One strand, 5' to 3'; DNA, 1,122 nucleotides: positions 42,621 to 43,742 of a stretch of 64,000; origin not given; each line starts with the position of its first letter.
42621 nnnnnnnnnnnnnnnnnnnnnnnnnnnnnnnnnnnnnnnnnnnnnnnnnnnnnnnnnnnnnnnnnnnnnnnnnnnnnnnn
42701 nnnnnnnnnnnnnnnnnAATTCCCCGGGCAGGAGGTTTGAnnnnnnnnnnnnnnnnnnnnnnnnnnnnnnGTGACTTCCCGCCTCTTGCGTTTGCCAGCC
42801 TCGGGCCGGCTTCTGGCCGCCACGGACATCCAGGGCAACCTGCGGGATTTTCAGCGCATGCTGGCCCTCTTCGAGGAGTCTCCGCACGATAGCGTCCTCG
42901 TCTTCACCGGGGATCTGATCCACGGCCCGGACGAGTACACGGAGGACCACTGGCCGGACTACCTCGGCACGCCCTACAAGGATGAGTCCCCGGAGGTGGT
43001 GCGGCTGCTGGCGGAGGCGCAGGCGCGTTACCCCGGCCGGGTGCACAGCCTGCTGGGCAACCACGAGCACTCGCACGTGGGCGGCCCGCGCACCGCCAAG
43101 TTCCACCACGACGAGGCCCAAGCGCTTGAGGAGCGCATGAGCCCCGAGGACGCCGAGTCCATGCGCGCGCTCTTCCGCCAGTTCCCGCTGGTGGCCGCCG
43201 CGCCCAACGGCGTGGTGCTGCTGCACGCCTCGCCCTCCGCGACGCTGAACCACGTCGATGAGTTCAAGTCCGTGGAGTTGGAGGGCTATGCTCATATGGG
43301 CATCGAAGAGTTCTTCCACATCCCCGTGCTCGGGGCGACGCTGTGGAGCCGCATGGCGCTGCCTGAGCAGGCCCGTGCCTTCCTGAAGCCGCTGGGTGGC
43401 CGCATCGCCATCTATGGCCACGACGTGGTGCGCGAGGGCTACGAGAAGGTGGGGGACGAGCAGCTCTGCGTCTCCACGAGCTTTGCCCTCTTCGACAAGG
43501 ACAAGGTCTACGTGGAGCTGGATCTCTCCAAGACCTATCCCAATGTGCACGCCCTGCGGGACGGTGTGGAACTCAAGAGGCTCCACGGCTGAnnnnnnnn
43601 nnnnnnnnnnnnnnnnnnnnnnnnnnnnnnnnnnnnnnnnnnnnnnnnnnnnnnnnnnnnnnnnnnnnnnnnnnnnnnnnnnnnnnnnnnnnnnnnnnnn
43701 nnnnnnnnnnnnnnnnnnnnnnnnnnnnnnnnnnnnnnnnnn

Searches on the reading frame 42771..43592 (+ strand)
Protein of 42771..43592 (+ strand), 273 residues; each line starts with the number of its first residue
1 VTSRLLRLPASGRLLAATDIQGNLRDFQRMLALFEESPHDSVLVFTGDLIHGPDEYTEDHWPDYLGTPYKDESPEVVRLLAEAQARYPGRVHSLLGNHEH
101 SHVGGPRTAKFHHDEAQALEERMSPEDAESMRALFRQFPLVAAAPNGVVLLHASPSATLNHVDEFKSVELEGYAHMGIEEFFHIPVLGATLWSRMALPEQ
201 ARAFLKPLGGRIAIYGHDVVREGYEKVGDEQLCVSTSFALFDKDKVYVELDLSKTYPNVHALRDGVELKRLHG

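Call 3: search_protein_families(library=pfam, proteins=[window:42771-43592:+], max_evalue=1)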
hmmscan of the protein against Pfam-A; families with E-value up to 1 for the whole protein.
window:42771-43592:+ (273 aa): 2 families
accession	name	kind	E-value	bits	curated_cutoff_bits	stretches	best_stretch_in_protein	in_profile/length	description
PF00149.33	Metallophos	-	1.2e-13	52.3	21.5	1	13-220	2-190/191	Calcineurin-like phosphoesterase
PF07755.17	DUF1611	-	0.089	12.6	25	1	140-227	110-200/201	Domain of unknown function (DUF1611_C) P-loop domain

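Call 4: search_protein_families(library=ncbifam, proteins=[window:42771-43592:+], max_evalue=1)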
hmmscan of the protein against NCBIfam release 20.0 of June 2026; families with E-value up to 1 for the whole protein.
window:42771-43592:+ (273 aa): 2 families
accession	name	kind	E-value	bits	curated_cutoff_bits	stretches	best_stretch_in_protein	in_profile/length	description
NF001204.0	PRK00166.1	equivalog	2.6e-07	30.2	176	2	17-51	6-40/276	symmetrical bis(5'-nucleosyl)-tetraphosphatase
NF006988.0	PRK09453.1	equivalog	0.027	14.3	117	1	13-54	2-43/183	phosphodiesterase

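Call 17: find_related_loci(query=window:42771-43592:+, collection=genome_contigs, flank=10000)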
Query window:42771-43592:+ (273 aa) in genome_contigs; peptide patterns used: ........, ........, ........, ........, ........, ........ (x = any residue, [..] = any of these).
107 stretches matched a pattern; 15 encode a relative of the query (tblastn E <= 1e-3); 15 distinct loci.
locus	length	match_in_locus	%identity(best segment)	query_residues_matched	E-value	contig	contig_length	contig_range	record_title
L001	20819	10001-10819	78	1-273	1e-149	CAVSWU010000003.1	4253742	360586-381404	MAG: uncultured delta proteobacterium isolate MFD05674.bin.1.60 genome assembly, contig: contig_8560, whole genome shotg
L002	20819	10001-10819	77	1-273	3e-143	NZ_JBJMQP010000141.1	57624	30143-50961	MAG: Hyalangium sp. isolate H3_16_all_fractions_metab_25_68_0 k255_3885057, whole genome shotgun sequence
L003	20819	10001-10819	77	1-273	2e-143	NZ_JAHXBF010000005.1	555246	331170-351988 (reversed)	Hyalangium versicolor strain H56D21 NODE_5_length_555246_cov_21.014150, whole genome shotgun sequence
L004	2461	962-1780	75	1-273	9e-149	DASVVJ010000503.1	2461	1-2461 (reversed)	MAG TPA_asm: Myxococcaceae bacterium isolate SMAG_U3340 k141_220857, whole genome shotgun sequence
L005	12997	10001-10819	76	1-273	4e-140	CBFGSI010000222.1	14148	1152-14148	MAG TPA_asm: uncultured Archangiaceae bacterium isolate SRR17295755_concoct_80 genome assembly, contig: ERZ23329302.3398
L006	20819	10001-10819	73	1-273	6e-137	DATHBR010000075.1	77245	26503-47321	MAG TPA_asm: Myxococcaceae bacterium isolate SMAG_U10721 k141_247642, whole genome shotgun sequence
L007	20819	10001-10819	50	3-272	2e-85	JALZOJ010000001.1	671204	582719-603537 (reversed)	MAG: Myxococcota bacterium isolate MSU bin108 SD1459_NODE_1_length_671204_cov_15.377340, whole genome shotgun sequence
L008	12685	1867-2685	47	3-272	2e-82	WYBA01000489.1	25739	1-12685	MAG: Myxococcales bacterium isolate PRO3 k127_709701, whole genome shotgun sequence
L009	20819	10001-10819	49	3-272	8e-82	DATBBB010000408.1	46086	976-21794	MAG TPA_asm: Kofleriaceae bacterium isolate SMAG_U5747 k141_2160612, whole genome shotgun sequence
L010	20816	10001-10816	48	3-272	2e-81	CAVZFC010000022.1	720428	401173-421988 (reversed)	MAG: uncultured delta proteobacterium isolate MFD05684.bin.1.145 genome assembly, contig: contig_58386, whole genome sho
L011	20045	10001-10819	49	3-272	1e-81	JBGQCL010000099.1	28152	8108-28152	MAG: Kofleriaceae bacterium isolate OBJ2_061818_110_40 k141_1963132_length_28152_cov_15.1641, whole genome shotgun seque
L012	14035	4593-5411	47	3-272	9e-79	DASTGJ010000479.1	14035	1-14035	MAG TPA_asm: Kofleriaceae bacterium isolate SMAG_U27 k141_767203, whole genome shotgun sequence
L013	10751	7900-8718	47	3-272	3e-78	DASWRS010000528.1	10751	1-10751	MAG TPA_asm: Kofleriaceae bacterium isolate SMAG_U3528 k141_760346, whole genome shotgun sequence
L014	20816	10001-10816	49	3-272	3e-82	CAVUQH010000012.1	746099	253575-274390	MAG: uncultured delta proteobacterium isolate MFD05684.bin.1.144 genome assembly, contig: contig_55131, whole genome sho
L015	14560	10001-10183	74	14-74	2e-25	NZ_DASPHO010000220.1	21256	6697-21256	MAG: Hyalangium sp. isolate SMAG_U11958 k141_5134873, whole genome shotgun sequence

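Call 23: search_protein_families(library=pfam, proteins=[L006:10871-11977:+, L006:12296-12970:+, L006:13058-13966:+], max_evalue=1)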
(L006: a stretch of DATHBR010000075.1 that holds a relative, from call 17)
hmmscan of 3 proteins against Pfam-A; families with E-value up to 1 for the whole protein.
L006:10871-11977:+ (368 aa): 0 families

L006:12296-12970:+ (224 aa): 2 families
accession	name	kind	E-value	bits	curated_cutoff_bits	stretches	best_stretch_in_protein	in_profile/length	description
PF24381.1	DUF7537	-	0.15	12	31.7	1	14-45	5-38/258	Family of unknown function (DUF7537)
PF20411.3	DUF6697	-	0.2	12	23.9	1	95-165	95-163/177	Domain of unknown function (DUF6697)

L006:13058-13966:+ (302 aa): 1 family
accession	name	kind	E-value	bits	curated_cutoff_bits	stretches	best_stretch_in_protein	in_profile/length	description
PF11876.13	TsiV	-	1.8e-55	188.7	25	1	41-300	3-271/271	Type VI immunity for VRR-NUC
